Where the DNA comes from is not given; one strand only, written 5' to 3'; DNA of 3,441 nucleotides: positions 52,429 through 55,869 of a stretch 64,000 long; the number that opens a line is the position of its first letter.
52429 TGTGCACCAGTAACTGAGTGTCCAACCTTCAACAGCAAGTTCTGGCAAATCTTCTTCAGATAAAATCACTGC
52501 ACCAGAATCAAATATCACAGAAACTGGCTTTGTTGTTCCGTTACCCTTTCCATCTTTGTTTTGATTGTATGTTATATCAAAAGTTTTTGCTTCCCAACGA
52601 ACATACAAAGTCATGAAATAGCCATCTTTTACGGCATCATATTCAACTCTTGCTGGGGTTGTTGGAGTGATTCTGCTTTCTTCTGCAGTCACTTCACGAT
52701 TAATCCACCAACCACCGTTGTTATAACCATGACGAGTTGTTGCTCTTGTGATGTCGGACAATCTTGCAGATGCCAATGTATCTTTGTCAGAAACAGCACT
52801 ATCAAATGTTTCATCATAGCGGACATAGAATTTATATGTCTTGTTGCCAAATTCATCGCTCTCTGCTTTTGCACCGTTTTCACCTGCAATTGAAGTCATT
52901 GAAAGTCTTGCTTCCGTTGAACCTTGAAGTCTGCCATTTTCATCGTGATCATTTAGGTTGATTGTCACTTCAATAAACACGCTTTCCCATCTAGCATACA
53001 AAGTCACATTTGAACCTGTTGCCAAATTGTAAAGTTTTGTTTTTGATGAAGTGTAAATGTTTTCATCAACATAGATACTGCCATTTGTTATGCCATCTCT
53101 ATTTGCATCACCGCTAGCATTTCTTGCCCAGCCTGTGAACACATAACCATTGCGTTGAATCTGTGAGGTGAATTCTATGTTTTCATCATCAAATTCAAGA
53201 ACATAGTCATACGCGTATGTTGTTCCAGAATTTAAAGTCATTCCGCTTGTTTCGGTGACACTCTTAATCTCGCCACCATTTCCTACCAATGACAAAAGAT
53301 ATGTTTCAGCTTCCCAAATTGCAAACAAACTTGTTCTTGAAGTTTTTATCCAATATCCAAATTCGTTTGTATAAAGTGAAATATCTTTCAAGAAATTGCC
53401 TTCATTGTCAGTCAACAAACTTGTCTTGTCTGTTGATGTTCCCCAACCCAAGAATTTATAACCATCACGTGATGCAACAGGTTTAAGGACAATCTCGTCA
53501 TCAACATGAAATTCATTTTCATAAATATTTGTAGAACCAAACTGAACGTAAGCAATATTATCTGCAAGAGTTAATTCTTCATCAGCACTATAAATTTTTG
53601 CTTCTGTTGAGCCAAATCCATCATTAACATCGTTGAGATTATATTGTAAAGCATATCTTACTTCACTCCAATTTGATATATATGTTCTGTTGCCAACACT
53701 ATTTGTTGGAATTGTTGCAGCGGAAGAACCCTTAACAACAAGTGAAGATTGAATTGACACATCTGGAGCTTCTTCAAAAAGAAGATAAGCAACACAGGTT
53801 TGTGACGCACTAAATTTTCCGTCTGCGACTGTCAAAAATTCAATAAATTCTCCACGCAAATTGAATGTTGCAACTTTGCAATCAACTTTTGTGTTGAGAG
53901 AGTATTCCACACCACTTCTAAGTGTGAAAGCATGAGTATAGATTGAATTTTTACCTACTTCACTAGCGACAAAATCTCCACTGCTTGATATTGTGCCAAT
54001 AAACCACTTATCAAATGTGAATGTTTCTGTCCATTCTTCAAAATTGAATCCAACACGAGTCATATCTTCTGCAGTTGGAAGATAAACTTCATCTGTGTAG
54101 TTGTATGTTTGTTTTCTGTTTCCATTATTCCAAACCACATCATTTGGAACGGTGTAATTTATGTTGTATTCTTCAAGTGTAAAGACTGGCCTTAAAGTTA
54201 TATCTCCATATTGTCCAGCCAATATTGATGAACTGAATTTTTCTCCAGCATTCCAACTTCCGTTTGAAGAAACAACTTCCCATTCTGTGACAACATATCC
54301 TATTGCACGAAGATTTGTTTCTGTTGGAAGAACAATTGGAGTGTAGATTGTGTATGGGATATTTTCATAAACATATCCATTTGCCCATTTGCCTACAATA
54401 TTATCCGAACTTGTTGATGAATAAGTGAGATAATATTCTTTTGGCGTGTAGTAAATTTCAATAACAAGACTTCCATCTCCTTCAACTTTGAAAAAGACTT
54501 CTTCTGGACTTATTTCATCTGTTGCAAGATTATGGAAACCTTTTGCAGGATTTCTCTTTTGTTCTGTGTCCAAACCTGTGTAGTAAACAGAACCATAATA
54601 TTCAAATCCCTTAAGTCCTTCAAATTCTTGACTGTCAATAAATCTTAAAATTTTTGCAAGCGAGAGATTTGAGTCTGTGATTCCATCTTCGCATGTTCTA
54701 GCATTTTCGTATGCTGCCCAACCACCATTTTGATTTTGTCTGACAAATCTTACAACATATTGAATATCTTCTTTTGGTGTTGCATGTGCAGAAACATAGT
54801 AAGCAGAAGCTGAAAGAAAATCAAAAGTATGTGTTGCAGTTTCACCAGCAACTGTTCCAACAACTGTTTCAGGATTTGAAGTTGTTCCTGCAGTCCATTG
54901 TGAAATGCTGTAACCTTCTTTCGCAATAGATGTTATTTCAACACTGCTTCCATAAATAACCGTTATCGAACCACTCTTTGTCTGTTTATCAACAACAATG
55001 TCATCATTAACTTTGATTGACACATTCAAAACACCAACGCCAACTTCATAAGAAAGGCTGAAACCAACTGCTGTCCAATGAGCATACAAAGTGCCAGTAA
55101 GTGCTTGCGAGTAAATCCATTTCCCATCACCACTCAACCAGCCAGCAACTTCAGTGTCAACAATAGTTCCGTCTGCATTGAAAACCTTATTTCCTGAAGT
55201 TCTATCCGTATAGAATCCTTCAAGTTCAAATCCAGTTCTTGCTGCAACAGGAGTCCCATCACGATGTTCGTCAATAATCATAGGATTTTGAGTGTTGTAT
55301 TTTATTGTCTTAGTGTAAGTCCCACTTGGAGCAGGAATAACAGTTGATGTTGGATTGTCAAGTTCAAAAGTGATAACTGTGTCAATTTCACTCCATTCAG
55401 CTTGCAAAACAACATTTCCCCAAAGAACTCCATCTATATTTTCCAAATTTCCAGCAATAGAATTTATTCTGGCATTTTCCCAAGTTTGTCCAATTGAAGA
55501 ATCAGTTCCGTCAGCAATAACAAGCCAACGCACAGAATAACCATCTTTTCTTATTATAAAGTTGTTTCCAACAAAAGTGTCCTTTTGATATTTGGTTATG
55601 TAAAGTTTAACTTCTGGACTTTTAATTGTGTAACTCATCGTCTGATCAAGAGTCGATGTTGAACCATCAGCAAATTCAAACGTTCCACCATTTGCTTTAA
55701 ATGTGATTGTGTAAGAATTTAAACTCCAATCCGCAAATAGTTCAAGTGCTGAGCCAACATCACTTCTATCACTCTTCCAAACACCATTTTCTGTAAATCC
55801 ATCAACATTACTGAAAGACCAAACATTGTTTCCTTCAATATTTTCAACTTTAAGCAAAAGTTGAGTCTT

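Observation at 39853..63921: Uninterrupted 24,069-nt gene encoding an 8,022-aa repeat-built surface protein (38% of the window)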

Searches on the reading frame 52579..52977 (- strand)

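Call 69: search_protein_families(library=pfam, proteins=[window:52579-52977:-], max_evalue=1)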
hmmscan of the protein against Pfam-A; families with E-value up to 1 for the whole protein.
seq(133 aa): 1 family
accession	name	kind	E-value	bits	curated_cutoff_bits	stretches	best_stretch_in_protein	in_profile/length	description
PF09113.15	N-glycanase_C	-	0.023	14.9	25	1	26-94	25-82/140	Peptide-N-glycosidase F, C terminal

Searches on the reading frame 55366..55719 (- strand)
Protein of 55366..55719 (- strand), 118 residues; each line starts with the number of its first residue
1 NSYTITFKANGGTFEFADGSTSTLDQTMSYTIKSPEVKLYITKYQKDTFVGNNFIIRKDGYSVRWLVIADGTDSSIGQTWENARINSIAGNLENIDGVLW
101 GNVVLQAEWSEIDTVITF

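Call 69: search_protein_families(library=pfam, proteins=[window:55366-55719:-], max_evalue=1)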
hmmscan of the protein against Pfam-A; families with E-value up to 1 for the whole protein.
seq(118 aa): 1 family
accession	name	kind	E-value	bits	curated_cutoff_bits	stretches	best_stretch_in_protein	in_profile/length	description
PF09479.16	Flg_new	-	0.02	15.4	27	1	3-36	1-26/65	Listeria-Bacteroides repeat domain (List_Bact_rpt)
